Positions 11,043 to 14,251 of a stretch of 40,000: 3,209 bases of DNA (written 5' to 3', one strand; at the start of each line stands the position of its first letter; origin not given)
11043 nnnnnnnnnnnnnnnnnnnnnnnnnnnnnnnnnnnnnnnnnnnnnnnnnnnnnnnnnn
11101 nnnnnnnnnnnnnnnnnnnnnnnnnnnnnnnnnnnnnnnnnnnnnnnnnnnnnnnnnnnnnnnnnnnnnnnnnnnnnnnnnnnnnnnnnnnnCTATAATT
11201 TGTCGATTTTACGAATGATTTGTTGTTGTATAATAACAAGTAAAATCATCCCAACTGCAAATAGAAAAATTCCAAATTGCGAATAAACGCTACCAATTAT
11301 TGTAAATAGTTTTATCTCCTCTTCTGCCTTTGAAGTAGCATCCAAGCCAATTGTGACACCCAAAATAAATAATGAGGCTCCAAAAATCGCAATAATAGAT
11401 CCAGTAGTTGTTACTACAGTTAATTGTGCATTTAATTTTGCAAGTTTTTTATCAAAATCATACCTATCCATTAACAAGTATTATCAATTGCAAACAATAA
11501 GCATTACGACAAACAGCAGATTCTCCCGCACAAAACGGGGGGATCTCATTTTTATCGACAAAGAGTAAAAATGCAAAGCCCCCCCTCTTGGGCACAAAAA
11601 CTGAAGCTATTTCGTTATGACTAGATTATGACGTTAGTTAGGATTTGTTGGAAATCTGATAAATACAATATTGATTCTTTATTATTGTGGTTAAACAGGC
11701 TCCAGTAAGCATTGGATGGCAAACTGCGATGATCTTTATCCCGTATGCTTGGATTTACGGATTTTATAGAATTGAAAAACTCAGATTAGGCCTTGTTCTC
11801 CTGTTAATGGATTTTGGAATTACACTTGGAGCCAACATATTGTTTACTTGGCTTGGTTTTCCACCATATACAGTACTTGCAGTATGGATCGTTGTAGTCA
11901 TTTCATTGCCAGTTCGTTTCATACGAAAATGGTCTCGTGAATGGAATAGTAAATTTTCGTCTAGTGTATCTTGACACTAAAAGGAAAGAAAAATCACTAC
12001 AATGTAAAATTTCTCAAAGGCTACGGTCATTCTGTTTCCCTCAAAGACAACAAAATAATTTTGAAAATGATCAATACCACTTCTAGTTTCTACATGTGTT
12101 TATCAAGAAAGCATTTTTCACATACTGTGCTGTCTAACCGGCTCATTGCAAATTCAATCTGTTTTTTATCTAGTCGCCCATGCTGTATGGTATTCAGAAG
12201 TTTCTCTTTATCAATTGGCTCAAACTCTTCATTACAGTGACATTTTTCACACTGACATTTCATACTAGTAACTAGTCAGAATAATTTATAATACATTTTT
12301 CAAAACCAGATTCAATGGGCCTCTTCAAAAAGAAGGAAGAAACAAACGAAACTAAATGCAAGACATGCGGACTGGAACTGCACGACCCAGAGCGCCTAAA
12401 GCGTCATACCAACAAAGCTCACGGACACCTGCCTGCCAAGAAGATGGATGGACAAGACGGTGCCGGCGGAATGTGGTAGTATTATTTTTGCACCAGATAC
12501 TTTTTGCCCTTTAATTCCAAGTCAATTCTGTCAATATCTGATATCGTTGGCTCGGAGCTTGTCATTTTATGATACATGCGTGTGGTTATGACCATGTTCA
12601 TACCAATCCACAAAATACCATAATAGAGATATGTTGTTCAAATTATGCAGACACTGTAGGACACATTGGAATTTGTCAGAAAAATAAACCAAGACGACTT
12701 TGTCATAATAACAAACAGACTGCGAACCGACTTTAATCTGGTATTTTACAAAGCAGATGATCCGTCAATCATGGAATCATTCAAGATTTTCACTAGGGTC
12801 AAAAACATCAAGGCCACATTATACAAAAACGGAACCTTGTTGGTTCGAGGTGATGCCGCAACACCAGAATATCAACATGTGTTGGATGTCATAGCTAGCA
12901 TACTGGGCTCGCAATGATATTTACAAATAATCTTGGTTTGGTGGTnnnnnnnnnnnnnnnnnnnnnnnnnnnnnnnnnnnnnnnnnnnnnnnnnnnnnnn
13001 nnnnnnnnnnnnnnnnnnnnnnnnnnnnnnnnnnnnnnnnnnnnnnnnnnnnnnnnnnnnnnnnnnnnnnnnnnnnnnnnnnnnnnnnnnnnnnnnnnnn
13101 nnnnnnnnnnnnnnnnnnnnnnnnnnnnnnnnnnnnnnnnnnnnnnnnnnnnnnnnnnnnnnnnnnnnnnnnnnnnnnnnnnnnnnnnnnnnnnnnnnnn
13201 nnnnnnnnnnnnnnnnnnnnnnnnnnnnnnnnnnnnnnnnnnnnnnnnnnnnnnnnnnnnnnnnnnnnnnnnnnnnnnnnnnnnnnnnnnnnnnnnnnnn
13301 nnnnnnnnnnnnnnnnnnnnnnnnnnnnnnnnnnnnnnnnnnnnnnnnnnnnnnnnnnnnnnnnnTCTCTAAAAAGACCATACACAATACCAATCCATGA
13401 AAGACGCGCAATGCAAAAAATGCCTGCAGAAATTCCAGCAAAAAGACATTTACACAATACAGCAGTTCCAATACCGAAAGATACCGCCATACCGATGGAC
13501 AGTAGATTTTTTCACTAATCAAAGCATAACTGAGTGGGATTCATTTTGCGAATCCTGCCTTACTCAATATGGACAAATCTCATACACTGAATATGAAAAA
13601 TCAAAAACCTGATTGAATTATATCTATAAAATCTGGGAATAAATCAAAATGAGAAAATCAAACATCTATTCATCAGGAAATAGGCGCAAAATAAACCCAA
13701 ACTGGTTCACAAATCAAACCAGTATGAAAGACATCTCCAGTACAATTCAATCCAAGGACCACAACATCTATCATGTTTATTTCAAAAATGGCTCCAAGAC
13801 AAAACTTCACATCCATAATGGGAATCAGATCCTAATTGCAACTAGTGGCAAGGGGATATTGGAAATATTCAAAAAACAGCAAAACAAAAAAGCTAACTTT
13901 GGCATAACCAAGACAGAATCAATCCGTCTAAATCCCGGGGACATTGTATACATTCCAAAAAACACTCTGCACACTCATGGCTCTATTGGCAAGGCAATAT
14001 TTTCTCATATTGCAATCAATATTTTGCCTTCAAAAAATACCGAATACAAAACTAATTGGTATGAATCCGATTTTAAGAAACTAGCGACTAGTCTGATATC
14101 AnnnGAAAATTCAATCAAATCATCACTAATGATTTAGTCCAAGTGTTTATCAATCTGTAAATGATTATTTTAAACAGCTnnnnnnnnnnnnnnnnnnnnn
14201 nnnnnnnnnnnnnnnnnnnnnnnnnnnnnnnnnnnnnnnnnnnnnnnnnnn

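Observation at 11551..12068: Decayed second casposon, inverted and abutting the first: repeated use of the same aEF-2 attachment site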

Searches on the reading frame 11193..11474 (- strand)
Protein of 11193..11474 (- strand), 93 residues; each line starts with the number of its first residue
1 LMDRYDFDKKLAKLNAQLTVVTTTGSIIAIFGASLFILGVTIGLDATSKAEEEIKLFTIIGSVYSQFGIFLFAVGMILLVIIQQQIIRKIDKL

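Call 11: search_protein_families(library=pfam, proteins=[window:11193-11474:-], max_evalue=0.01)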
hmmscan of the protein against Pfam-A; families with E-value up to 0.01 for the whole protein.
window:11193-11474:- (93 aa): 3 families
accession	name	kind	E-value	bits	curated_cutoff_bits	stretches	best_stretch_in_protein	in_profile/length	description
PF14927.11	Neurensin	-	0.0018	18.4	27.7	0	7-52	80-125/132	Neurensin/Transmembrane protein 74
PF11368.13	DUF3169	-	0.0038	17.3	31.6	1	8-89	92-166/250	Protein of unknown function (DUF3169)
PF05452.16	Clavanin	-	0.0063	17.1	21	0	35-78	8-52/80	Clavanin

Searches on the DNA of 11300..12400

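Call 57: search_rna_families(source=window, start=11300, end=12400, threshold=evalue, max_evalue=1)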
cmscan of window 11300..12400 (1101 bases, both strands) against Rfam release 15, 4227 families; matches with E-value up to 1: 1.
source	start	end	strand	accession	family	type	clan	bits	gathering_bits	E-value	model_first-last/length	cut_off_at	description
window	11971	12049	-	RF01423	snoR117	Gene; snRNA; snoRNA; CD-box;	-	21.6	42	0.091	1-80/80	no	small nucleolar RNA snoR117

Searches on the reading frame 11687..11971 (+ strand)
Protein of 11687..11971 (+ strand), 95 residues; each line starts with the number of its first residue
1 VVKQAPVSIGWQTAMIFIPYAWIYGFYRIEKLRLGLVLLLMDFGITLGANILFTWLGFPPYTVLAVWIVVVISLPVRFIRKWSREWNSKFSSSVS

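Call 10: find_homologous_proteins(query=window:11687-11971:+, max_evalue=0.001)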
Query window:11687-11971:+ (95 aa): 20 proteins with E <= 0.001 among 22 candidates.
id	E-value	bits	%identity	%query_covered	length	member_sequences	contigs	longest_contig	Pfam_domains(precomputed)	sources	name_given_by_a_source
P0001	1.4e-41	159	80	98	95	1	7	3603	-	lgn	-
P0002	2.0e-26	110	59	100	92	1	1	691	-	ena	-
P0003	2.3e-26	110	66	95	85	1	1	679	-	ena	-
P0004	2.5e-25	106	57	98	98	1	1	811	-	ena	-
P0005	3.9e-22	96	55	100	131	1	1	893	PF09851.15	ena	-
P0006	3.8e-21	93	54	94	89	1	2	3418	-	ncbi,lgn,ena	-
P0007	5.2e-21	93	59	99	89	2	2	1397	-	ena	-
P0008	1.5e-19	88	54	97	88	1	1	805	-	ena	-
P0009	1.9e-19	88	49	96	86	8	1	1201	-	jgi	-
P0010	5.6e-19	86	46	100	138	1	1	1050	PF09851.15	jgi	-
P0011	3.0e-17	81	46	97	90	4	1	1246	-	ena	-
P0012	2.8e-16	77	45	96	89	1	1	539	-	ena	-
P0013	2.5e-15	74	47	100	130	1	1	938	PF09851.15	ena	-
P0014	2.8e-15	74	44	98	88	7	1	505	-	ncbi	-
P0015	1.1e-14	72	47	95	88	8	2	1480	-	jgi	-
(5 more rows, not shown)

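Call 11: search_protein_families(library=pfam, proteins=[window:11687-11971:+], max_evalue=0.01)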
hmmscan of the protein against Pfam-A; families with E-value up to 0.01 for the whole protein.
window:11687-11971:+ (95 aa): 0 families

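Call 12: find_encoding_contigs(protein=P0001, flank=10000, max_places=8)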
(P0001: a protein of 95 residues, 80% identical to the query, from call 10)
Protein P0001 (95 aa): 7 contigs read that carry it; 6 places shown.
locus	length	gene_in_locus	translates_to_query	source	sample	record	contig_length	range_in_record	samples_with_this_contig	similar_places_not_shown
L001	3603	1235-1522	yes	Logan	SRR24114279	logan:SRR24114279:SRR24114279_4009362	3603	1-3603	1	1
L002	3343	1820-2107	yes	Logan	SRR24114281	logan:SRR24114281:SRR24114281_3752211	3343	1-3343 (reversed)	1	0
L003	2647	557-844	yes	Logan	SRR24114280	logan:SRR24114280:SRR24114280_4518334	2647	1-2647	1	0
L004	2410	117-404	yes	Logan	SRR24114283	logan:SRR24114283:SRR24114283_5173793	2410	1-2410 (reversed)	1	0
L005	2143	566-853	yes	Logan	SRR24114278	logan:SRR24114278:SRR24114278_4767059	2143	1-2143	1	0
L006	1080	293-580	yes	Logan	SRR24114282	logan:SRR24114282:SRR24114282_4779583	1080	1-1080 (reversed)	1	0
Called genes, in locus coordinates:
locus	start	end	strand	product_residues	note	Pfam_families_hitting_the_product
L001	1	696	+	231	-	?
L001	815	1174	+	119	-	-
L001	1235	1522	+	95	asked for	-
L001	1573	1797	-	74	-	-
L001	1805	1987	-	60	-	-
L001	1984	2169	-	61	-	-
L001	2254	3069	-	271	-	-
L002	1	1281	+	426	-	?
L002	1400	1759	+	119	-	-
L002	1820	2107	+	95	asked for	-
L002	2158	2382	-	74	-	-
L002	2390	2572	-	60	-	-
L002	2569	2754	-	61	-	-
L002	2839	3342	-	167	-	?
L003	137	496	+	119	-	-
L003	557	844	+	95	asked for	-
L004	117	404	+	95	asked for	-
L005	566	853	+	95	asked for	-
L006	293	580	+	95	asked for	-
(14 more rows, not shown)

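Call 13: find_encoding_contigs(protein=P0006, flank=10000, max_places=6)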
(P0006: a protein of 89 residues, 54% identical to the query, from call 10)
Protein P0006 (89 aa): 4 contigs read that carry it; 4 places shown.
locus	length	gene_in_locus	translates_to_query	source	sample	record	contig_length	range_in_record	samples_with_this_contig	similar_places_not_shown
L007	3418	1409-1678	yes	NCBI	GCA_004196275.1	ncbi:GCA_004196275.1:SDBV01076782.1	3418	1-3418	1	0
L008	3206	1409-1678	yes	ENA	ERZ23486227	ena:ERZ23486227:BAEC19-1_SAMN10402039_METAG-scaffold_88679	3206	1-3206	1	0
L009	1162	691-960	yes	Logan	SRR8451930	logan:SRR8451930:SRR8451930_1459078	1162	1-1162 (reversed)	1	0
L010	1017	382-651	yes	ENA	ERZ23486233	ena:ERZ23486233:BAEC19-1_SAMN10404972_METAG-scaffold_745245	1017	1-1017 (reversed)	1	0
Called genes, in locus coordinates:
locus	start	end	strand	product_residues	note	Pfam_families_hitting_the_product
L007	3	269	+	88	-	?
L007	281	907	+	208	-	PF13563:2_5_RNA_ligase2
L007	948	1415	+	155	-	PF23225:zf-C2H2_7th_ZNF462 (faint), PF05605:zf-Di19 (faint)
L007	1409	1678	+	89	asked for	-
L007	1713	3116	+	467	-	-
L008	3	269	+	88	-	?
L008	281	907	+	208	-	PF13563:2_5_RNA_ligase2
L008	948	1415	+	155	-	PF23225:zf-C2H2_7th_ZNF462 (faint), PF05605:zf-Di19 (faint)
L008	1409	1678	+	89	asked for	-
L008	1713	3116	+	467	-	-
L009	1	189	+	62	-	?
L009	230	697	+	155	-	PF23225:zf-C2H2_7th_ZNF462 (faint), PF05605:zf-Di19 (faint)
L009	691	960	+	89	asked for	-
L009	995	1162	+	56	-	?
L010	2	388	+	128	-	?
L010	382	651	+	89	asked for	-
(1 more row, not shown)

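Call 50: search_protein_families(library=pfam, proteins=[L002:1400-1756:+], max_evalue=0.01)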
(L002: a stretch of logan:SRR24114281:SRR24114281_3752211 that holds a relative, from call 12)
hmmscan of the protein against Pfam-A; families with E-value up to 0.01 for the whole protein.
L002:1400-1756:+ (119 aa): 0 families

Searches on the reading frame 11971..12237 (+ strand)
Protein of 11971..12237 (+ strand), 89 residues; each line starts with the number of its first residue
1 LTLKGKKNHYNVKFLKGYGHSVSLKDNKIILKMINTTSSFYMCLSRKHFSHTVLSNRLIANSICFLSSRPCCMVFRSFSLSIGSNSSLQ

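Call 11: search_protein_families(library=pfam, proteins=[window:11971-12237:+], max_evalue=0.01)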
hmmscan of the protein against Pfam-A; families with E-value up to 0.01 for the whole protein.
window:11971-12237:+ (89 aa): 1 family
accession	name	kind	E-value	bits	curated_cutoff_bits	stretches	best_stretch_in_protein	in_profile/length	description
PF04139.18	Rad9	-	0.0059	16.5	25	1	24-79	19-77/253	Rad9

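Call 33: find_homologous_proteins(query=window:11971-12237:+, max_evalue=0.01)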
Query window:11971-12237:+ (89 aa): 37 proteins with E <= 0.01 among 38 candidates.
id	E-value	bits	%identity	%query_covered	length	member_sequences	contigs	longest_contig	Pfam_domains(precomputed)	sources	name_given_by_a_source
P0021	5.2e-10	57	91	36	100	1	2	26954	-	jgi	-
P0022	7.1e-10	57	47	83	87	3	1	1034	-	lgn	-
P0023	1.5e-9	56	88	36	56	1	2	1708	-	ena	-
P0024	1.7e-9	55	91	36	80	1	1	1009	-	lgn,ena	-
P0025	2.4e-9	55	91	36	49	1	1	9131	-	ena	-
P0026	2.4e-9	55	94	36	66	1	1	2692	-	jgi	jgi:CRISPR-associated protein Cas1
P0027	2.6e-9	55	94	36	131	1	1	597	-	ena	-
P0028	2.6e-9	55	94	36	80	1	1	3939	-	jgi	-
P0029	3.2e-9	55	94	35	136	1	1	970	PF01867.22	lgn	-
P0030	3.2e-9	55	88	36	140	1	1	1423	PF01867.22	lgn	-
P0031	6.9e-9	53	91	36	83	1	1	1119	-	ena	-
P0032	8.6e-9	53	84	36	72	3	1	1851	-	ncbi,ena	ncbi:MAG: hypothetical protein AABZ42_04035 [Thermoproteota archaeon]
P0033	8.9e-9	53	88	36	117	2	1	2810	PF01867.22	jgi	jgi:CRISPR-associated protein Cas1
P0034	1.3e-8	53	88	36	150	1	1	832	PF01867.22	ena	-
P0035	1.6e-8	52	43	91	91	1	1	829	-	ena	-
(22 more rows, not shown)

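Call 34: find_encoding_contigs(protein=P0021, flank=6000, max_places=3)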
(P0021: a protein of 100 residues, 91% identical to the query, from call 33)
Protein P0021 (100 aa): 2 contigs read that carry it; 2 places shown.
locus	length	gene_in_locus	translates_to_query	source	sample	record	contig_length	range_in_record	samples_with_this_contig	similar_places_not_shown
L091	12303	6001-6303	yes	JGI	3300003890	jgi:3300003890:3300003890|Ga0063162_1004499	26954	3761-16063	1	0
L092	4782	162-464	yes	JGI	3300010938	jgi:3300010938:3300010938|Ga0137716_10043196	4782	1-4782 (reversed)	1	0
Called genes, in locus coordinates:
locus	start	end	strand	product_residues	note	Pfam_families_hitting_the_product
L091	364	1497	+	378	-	-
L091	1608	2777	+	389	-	-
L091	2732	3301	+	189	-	-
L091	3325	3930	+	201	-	-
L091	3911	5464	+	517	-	-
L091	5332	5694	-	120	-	-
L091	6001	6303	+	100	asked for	-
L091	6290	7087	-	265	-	-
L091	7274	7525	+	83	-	-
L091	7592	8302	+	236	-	-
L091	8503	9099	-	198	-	-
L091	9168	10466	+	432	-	-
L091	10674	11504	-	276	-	PF07934:OGG_N, PF00730:HhH-GPD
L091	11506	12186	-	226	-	PF10996:Beta-Casp, PF07521:RMMBL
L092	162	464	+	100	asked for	-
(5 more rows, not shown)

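Call 35: find_encoding_contigs(protein=P0022, flank=6000, max_places=3)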
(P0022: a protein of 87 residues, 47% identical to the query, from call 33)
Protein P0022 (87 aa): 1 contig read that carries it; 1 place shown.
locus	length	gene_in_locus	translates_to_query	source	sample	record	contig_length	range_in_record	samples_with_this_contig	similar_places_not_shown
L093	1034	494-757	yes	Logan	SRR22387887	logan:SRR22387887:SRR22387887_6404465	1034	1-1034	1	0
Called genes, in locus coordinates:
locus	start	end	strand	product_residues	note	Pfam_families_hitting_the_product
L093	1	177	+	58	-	?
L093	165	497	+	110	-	PF02694:UPF0060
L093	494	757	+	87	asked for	-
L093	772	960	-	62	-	PF02583:Trns_repr_metal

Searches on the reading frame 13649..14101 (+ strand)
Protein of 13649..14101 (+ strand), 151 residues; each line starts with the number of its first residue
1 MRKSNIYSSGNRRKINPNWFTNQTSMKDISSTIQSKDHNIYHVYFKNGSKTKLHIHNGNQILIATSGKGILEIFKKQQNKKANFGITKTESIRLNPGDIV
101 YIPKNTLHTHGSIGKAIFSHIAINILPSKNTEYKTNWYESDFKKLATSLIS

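Call 11: search_protein_families(library=pfam, proteins=[window:13649-14101:+], max_evalue=0.01)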
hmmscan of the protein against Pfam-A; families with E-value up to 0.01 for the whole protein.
window:13649-14101:+ (151 aa): 4 families
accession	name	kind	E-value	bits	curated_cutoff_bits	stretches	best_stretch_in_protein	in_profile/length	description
PF00190.28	Cupin_1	-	1.9e-07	31.2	22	1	40-125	35-115/151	Cupin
PF07883.17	Cupin_2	-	4.3e-07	30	27.2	1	43-116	3-62/70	Cupin domain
PF08007.18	JmjC_2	-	9.7e-05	22.3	22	1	28-116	13-112/127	JmjC domain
PF02311.25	AraC_binding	-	0.0018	18.5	21.1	1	48-122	13-73/135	AraC-like ligand binding domain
